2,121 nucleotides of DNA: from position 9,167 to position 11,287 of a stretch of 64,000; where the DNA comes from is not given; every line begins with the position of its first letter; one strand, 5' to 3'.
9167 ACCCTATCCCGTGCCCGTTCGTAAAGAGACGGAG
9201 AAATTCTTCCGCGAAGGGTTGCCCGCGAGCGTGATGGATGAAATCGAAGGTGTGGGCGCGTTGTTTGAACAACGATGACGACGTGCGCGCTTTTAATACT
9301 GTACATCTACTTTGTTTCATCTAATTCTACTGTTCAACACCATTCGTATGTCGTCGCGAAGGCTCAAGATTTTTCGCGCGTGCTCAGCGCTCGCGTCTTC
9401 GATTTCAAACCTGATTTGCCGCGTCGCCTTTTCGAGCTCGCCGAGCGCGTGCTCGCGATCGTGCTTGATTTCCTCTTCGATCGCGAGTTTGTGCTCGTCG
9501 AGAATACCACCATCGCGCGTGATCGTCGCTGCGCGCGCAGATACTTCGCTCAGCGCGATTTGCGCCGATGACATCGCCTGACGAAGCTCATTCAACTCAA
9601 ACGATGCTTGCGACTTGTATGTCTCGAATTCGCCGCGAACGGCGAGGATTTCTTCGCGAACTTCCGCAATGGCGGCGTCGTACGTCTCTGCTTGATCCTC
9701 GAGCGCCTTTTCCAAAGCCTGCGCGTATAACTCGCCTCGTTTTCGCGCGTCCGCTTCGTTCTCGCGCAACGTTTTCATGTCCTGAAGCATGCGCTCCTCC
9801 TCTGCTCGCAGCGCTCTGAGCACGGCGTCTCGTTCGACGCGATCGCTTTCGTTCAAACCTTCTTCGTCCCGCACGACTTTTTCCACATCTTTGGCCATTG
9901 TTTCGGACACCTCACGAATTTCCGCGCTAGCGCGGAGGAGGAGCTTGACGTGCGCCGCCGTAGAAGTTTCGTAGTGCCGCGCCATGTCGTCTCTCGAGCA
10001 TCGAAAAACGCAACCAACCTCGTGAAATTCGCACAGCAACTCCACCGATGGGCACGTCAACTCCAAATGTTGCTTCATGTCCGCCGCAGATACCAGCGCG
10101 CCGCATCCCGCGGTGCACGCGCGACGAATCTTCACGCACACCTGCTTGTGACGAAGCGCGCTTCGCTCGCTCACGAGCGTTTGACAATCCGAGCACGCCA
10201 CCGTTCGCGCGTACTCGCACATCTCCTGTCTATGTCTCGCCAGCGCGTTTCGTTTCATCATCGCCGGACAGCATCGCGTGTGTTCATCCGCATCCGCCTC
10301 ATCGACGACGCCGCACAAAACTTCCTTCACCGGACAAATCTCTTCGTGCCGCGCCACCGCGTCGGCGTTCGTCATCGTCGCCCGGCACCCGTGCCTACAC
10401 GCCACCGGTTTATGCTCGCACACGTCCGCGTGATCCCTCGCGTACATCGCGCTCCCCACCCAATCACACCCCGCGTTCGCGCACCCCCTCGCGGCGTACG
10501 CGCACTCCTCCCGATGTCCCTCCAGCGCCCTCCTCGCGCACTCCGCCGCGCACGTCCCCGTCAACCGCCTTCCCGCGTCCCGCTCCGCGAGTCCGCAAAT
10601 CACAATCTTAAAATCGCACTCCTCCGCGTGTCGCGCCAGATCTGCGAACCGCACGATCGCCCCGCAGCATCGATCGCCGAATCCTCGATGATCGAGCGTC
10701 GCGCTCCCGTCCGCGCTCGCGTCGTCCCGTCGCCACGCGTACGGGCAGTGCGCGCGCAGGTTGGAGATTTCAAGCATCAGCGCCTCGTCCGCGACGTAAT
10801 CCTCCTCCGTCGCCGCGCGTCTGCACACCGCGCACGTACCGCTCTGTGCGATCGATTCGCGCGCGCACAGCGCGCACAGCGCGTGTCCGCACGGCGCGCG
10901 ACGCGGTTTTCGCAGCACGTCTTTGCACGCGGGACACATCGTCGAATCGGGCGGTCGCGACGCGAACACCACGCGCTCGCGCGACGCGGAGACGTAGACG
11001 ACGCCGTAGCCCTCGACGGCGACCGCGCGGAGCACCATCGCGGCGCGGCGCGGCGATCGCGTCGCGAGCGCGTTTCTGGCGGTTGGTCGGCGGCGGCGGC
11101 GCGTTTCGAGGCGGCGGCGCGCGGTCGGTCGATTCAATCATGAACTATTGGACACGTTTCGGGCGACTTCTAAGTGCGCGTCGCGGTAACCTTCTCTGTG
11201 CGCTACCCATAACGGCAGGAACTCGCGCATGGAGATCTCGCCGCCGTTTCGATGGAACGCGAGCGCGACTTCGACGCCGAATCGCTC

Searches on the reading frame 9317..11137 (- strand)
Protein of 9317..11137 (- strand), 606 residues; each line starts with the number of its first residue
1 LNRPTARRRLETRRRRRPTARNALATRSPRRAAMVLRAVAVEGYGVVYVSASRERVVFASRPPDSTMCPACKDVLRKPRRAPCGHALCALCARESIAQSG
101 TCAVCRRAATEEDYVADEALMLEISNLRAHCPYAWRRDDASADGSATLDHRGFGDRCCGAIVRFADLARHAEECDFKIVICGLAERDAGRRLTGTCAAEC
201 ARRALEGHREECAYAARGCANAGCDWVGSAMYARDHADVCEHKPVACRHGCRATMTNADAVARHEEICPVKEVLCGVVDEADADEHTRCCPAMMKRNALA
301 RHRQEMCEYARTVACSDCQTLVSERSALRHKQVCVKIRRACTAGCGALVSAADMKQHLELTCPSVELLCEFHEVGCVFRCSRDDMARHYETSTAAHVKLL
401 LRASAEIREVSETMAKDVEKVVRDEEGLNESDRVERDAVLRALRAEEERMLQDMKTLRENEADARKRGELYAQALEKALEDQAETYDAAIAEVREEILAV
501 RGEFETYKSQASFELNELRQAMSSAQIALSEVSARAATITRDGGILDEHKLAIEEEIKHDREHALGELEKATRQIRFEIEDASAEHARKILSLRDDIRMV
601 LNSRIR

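Call 15: search_protein_families(library=pfam, proteins=[window:9317-11137:-])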
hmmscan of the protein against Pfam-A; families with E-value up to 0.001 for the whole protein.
window:9317-11137:- (606 aa): 8 families
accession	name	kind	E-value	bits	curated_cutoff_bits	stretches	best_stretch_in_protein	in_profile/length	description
PF02176.24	zf-TRAF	-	1.3e-09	39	27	1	330-388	1-60/60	TRAF-type zinc finger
PF13920.12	zf-C3HC4_3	-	5.7e-06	26.5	27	1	65-109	2-46/49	Zinc finger, C3HC4 type (RING finger)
PF13923.12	zf-C3HC4_2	-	8e-06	26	27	1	67-105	1-40/40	Zinc finger, C3HC4 type (RING finger)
PF00097.31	zf-C3HC4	-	2.1e-05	24.7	21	1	68-105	1-40/40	Zinc finger, C3HC4 type (RING finger)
PF13445.12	zf-RING_UBOX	-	6.6e-05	23.3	25.2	1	68-102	1-35/39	RING-type zinc-finger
PF05465.18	Halo_GVPC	-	0.00012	22.7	22.4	1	488-508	6-26/32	Halobacterial gas vesicle protein C (GVPC) repeat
PF13639.12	zf-RING_2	-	0.00016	22.3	27.3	1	67-106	2-44/44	Ring finger domain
PF15965.11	zf-TRAF_2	-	0.00054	20.9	27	1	317-397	3-82/93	TRAF-like zinc-finger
